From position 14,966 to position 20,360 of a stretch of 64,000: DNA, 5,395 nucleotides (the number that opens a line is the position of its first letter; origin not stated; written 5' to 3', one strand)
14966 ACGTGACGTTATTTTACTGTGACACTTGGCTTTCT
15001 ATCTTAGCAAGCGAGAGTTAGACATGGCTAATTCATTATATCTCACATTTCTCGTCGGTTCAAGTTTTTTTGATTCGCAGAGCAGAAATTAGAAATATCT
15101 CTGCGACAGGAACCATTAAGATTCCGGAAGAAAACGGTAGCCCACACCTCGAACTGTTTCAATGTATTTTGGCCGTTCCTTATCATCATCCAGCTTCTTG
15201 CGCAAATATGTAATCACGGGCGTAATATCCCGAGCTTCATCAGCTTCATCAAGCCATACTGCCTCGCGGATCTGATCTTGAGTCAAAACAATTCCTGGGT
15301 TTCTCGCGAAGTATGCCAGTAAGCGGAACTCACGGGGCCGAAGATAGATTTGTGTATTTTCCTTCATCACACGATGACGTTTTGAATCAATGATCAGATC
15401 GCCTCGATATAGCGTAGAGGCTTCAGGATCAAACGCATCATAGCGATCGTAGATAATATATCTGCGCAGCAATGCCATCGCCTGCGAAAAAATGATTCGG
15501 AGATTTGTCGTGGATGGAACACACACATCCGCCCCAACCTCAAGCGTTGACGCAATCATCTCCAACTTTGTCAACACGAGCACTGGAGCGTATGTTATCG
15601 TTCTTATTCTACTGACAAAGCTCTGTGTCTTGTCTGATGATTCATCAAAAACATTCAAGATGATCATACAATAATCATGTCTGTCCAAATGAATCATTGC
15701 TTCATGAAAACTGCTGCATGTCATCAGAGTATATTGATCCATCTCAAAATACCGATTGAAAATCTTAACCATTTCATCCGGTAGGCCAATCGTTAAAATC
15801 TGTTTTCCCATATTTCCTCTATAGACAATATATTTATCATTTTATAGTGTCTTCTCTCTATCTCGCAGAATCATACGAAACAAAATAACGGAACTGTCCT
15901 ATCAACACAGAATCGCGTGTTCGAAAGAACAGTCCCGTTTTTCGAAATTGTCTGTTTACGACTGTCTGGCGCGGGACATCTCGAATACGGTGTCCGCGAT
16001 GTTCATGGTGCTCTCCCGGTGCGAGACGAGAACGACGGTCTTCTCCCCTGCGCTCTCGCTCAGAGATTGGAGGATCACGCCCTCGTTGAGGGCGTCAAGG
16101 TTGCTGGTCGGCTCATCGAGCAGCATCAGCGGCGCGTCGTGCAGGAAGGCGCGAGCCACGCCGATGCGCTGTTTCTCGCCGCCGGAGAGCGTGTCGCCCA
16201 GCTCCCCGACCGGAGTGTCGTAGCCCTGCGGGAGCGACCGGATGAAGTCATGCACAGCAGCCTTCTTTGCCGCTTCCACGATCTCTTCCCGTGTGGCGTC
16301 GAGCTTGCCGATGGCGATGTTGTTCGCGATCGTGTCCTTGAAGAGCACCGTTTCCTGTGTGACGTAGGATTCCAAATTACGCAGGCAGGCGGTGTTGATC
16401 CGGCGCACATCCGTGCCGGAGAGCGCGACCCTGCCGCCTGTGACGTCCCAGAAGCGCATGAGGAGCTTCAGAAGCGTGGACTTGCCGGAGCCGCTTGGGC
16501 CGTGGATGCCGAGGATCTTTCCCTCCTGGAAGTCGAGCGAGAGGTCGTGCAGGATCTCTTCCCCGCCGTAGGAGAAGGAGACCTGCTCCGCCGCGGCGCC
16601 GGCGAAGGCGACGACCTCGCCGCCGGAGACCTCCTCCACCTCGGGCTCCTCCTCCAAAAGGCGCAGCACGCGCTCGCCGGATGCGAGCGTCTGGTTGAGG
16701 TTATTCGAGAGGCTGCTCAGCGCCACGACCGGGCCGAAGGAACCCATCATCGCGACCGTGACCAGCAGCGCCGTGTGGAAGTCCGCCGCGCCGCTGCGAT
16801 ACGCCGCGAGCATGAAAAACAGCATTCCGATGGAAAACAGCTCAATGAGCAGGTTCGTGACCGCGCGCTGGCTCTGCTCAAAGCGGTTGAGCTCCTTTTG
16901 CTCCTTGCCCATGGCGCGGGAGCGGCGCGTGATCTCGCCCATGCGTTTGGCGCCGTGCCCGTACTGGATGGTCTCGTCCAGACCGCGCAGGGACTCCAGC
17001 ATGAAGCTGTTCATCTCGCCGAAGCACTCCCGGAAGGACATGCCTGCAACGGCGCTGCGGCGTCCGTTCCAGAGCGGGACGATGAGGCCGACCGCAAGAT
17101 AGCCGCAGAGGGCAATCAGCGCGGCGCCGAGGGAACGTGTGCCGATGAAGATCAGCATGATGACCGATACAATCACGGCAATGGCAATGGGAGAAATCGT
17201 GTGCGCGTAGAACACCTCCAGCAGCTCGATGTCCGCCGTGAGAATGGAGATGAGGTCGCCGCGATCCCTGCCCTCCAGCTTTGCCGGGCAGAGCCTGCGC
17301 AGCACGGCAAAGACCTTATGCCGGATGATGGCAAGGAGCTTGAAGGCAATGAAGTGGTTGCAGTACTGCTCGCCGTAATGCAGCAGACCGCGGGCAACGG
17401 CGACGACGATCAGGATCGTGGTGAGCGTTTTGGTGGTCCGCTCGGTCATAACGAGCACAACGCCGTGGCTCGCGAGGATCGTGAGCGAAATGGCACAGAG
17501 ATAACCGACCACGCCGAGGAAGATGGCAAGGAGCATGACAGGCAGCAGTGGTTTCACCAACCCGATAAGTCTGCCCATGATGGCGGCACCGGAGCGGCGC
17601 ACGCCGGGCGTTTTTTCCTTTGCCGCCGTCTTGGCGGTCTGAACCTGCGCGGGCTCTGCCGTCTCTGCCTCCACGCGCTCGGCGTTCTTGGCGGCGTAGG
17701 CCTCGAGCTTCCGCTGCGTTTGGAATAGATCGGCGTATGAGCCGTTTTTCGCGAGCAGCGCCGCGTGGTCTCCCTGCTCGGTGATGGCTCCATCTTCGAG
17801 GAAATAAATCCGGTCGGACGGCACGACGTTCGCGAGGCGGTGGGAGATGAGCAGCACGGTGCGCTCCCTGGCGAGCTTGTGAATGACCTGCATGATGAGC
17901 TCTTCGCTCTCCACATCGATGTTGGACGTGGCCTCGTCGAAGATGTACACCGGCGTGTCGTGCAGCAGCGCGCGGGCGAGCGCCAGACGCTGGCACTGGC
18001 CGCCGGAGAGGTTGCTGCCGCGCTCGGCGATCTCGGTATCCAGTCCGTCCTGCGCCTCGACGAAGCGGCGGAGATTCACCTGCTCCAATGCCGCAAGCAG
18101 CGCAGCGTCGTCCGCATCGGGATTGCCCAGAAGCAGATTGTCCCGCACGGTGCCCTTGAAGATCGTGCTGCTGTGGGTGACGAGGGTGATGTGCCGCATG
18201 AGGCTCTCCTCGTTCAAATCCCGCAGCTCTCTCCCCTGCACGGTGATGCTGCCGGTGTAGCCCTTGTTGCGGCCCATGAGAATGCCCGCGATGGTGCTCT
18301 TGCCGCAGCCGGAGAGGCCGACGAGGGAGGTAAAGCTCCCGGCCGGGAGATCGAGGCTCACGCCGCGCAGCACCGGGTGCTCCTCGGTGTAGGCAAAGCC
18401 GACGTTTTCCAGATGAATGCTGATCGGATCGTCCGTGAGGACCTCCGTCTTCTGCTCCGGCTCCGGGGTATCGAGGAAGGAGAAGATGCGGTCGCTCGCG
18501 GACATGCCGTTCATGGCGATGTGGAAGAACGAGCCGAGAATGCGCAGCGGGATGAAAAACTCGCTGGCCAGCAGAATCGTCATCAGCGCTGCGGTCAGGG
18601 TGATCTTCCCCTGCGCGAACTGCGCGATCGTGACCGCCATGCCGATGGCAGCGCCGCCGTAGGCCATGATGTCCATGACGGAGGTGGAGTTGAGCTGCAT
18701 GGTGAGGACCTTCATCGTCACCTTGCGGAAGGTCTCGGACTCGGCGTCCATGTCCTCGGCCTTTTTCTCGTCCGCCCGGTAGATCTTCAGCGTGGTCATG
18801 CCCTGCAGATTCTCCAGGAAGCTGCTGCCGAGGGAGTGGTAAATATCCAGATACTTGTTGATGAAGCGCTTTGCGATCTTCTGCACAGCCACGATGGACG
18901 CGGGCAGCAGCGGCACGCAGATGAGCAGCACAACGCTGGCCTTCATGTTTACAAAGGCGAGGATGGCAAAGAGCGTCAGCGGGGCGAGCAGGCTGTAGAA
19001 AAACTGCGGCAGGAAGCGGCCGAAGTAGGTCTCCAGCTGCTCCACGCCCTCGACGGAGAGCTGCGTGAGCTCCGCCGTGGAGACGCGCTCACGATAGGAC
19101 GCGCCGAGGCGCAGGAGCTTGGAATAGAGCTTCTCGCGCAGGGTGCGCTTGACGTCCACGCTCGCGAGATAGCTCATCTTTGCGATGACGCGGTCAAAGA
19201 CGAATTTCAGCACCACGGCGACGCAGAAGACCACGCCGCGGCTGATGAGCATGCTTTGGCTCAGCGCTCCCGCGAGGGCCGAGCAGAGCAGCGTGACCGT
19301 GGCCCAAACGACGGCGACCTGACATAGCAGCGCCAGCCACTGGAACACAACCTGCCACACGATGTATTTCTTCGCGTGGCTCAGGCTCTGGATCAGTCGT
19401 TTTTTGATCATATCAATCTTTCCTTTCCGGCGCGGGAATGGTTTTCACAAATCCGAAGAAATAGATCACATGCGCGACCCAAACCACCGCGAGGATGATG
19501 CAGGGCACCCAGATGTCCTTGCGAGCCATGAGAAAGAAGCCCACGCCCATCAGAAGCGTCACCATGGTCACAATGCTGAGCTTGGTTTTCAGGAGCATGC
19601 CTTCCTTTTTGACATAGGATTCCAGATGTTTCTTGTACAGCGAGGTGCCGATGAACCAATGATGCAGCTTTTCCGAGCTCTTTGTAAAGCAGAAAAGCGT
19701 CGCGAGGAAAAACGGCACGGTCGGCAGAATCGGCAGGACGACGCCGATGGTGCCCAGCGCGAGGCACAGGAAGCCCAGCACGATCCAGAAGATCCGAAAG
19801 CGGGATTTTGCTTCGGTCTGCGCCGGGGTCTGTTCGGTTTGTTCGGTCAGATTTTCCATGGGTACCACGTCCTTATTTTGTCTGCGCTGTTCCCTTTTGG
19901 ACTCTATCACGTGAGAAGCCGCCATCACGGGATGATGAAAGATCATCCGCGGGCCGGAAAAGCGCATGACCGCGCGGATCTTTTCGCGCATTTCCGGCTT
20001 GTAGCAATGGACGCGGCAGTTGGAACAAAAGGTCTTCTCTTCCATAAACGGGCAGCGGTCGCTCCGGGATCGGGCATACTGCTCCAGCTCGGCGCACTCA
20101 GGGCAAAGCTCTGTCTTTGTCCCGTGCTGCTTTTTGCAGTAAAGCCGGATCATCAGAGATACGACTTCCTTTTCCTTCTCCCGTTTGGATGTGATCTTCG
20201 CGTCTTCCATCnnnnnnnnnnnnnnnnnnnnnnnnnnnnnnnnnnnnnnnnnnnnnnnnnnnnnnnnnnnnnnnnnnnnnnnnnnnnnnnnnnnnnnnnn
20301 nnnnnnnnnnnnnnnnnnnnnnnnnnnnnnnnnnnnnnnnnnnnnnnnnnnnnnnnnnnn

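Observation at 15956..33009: ICE-borne haem-capture locus built from SLH anchoring plus Met-type NEAT-like domains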

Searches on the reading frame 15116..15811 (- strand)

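Call 8: search_protein_families(library=pfam, proteins=[window:15116-15811:-], max_evalue=0.001)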
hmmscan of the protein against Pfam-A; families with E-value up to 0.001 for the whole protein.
window:15116-15811:- (231 aa): 1 family
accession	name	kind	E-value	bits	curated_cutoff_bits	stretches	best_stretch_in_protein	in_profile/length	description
PF00486.34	Trans_reg_C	-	7.3e-23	80.9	26.2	1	153-227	2-77/77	Transcriptional regulatory protein, C terminal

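Call 78: search_protein_families(library=pfam, proteins=[window:15116-15811:-], max_evalue=5)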
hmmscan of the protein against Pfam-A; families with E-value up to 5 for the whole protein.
window:15116-15811:- (231 aa): 2 families
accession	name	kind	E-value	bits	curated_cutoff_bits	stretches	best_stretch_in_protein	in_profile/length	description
PF00486.34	Trans_reg_C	-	7.3e-23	80.9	26.2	1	153-227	2-77/77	Transcriptional regulatory protein, C terminal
PF00072.30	Response_reg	-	0.14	12.8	30.2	1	14-98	10-97/111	Response regulator receiver domain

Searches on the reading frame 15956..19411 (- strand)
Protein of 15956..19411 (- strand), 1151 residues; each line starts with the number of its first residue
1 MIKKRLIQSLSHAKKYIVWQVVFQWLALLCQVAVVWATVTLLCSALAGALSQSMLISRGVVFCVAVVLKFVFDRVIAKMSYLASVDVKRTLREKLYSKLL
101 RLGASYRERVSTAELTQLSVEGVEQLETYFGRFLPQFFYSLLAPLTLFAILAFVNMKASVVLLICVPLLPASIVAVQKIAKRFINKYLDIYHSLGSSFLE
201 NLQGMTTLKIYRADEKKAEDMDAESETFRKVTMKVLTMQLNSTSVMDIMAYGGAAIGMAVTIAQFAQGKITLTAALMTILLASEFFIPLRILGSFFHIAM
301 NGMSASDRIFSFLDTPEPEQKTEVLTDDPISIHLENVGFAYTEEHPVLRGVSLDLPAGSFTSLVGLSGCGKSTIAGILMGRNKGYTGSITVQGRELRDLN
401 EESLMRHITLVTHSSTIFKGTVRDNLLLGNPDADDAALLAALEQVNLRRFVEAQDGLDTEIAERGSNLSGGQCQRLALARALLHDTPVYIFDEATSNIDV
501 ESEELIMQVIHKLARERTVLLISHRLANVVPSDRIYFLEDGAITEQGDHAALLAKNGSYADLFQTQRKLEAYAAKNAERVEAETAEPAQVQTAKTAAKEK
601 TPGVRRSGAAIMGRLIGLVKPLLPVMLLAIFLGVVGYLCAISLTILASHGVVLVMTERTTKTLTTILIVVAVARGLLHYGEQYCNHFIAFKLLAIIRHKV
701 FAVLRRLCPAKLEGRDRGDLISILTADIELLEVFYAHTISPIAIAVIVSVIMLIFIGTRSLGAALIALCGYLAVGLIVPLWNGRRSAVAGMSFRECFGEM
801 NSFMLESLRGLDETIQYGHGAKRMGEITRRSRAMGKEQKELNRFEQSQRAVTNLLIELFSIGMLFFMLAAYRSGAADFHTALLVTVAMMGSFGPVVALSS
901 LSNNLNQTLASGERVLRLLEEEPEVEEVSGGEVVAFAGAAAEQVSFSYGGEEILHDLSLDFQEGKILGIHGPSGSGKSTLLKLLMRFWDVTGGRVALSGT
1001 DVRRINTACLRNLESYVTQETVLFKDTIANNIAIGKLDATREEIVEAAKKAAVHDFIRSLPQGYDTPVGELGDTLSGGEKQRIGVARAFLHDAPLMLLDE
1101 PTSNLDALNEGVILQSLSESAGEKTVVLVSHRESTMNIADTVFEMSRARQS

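Call 3: search_protein_families(library=pfam, proteins=[window:15956-19411:-], max_evalue=0.01)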
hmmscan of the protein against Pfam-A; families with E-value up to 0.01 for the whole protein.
window:15956-19411:- (1151 aa): 20 families
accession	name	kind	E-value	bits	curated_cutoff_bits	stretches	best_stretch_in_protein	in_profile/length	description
PF00005.33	ABC_tran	-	1.7e-60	204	25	2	954-1103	1-137/137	ABC transporter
PF00664.28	ABC_membrane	-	7.4e-34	118.1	28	2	56-286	41-271/274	ABC transporter transmembrane region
PF02463.25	SMC_N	-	1.4e-14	54.5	40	2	1056-1149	135-215/220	RecF/RecN/SMC N terminal domain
PF13191.12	AAA_16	-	2.6e-07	31.7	32.6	0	965-1004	25-63/167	AAA ATPase domain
PF13476.12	AAA_23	-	5.2e-06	27.7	27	1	955-984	11-39/201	AAA domain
PF13238.12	AAA_18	-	6.6e-06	27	29.4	0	363-402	3-34/128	AAA domain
PF13401.12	AAA_22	-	9.9e-06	26.3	27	0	964-989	5-30/130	AAA domain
PF03193.22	RsgA_GTPase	-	1.1e-05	25.7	30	0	358-390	106-138/174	RsgA GTPase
PF13555.12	AAA_29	-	4e-05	23.7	27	0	959-981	17-39/61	P-loop containing region of AAA domain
PF13304.12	AAA_21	-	0.00011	22.8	27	0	968-988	3-26/304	AAA domain, putative AbiEii toxin, Type IV TA system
PF09818.15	ABC_ATPase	-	0.00015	21.3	23.2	0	1048-1121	132-204/283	P-loop domain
PF03215.21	Rad17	-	0.00039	20.8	23.8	0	952-986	33-67/186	Rad17 P-loop domain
PF00931.28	NB-ARC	-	0.0021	17.8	23.5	0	961-984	15-38/248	NB-ARC domain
PF13481.12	AAA_25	-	0.0022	18.1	27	0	354-375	29-50/195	AAA domain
PF13604.12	AAA_30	-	0.0033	17.6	27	0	966-997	20-51/191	AAA domain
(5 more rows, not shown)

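Call 24: search_protein_families(library=ncbifam, proteins=[window:15956-19411:-], max_evalue=0.001)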
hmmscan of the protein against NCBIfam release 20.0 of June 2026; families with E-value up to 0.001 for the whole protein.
window:15956-19411:- (1151 aa): 191 families (the best 25 are shown)
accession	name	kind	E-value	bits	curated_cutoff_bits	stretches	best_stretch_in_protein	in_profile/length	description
TIGR02857.1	CydD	equivalog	3.5e-202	673.1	435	2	14-536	2-527/529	thiol reductant ABC exporter subunit CydD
NF008379.0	PRK11174.1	equivalog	1.1e-169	565.9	684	2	4-567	11-585/588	heme ABC transporter permease/ATP-binding protein CydD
TIGR02203.1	MsbA_lipidA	equivalog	4.6e-165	550.3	602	2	61-566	60-569/572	lipid A export permease/ATP-binding protein MsbA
TIGR02868.1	CydC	equivalog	9e-162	539.4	329.05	2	614-1132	3-529/530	thiol reductant ABC exporter subunit CydC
NF008364.0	PRK11160.1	equivalog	6.1e-160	533.6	630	2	669-1147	68-549/575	heme ABC transporter ATP-binding protein/permease CydC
TIGR02204.1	MsbA_rel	hypoth_equivalog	7.9e-149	496.9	780.4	2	53-566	54-575/576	ABC transporter, permease/ATP-binding protein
NF008381.0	PRK11176.1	equivalog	1.3e-142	476.1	867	2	48-566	57-579/582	lipid A ABC transporter ATP-binding protein/permease MsbA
TIGR03375.1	type_I_sec_LssB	subfamily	6e-136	454.5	693.1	2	63-556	196-692/696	type I secretion system permease/ATPase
TIGR00958.1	3a01208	subfamily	5.9e-134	448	874.6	2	5-562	151-710/711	antigen peptide transporter 2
NF045513.1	HepA_fam_ABC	equivalog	3.4e-133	445.2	725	2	50-566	89-609/610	heterocyst formation ABC transporter subunit HepA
TIGR01846.1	type_I_sec_HlyB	subfamily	2.3e-131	439.3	725.55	2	65-566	192-692/694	type I secretion system permease/ATPase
NF052233.1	CphA_assoc_ABC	equivalog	2.2e-128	429.8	880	2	83-582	257-759/766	cyanophycin metabolism-associated ABC transporter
NF010178.0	PRK13657.1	equivalog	1e-127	427.1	733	2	28-577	23-581/588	glucan ABC transporter ATP-binding protein/ permease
TIGR01193.1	bacteriocin_ABC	subfamily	3.1e-116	389.6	523.85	2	6-564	147-707/708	peptide cleavage/export ABC transporter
TIGR03797.1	NHLM_micro_ABC2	equivalog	6.5e-114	381.9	709.4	2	9-566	130-685/686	NHLP bacteriocin export ABC transporter permease/ATPase subunit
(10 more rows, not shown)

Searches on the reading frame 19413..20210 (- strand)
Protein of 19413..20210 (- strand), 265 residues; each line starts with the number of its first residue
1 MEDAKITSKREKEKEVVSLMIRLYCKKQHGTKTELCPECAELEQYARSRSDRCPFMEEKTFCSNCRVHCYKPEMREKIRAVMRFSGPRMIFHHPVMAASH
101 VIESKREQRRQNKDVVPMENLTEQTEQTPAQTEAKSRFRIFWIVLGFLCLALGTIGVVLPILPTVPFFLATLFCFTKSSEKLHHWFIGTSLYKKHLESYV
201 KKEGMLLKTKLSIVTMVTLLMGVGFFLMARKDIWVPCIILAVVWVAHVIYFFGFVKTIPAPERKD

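Call 3: search_protein_families(library=pfam, proteins=[window:19413-20210:-], max_evalue=0.01)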
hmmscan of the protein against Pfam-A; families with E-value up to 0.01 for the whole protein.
window:19413-20210:- (265 aa): 3 families
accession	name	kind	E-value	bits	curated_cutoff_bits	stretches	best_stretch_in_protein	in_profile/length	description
PF11756.13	YgbA_NO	-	4.2e-47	159.4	25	1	9-112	2-105/106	Nitrous oxide-stimulated promoter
PF04304.18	DUF454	-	4.2e-34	117.4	35.1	1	139-253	1-112/115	Protein of unknown function (DUF454)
PF14093.11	DUF4271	-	0.0075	16.6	29.7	0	167-251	8-98/206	Domain of unknown function (DUF4271)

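Call 24: search_protein_families(library=ncbifam, proteins=[window:19413-20210:-], max_evalue=0.001)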
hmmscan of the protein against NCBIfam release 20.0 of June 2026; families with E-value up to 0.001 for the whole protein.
window:19413-20210:- (265 aa): 8 families
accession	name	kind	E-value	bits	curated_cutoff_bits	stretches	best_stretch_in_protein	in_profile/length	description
NF007714.0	PRK10410.1-2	equivalog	3.5e-39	133.6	88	1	5-102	4-102/103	nitrous oxide-stimulated promoter family protein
NF007715.0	PRK10410.1-3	equivalog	3.2e-35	120.9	179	1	6-110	7-113/132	nitrous oxide-stimulated promoter family protein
NF007717.0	PRK10410.2-1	equivalog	1.3e-25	90.1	241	1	8-130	8-128/141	nitrous oxide-stimulated promoter family protein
NF007716.0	PRK10410.1-4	equivalog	6.9e-25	87.6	172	1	10-107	6-102/114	nitrous oxide-stimulated promoter family protein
NF007713.0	PRK10410.1-1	equivalog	5.3e-21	75.3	234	1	11-107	7-102/117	nitrous oxide-stimulated promoter family protein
NF007818.0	PRK10527.1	equivalog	6.7e-19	68.2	163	1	139-251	3-112/125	DUF454 family protein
NF007719.0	PRK10410.2-3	equivalog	1.4e-16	60.4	211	1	19-106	3-89/103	nitrous oxide-stimulated promoter family protein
NF007718.0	PRK10410.2-2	equivalog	2e-10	40.9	148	1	33-89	49-104/118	nitrous oxide-stimulated promoter family protein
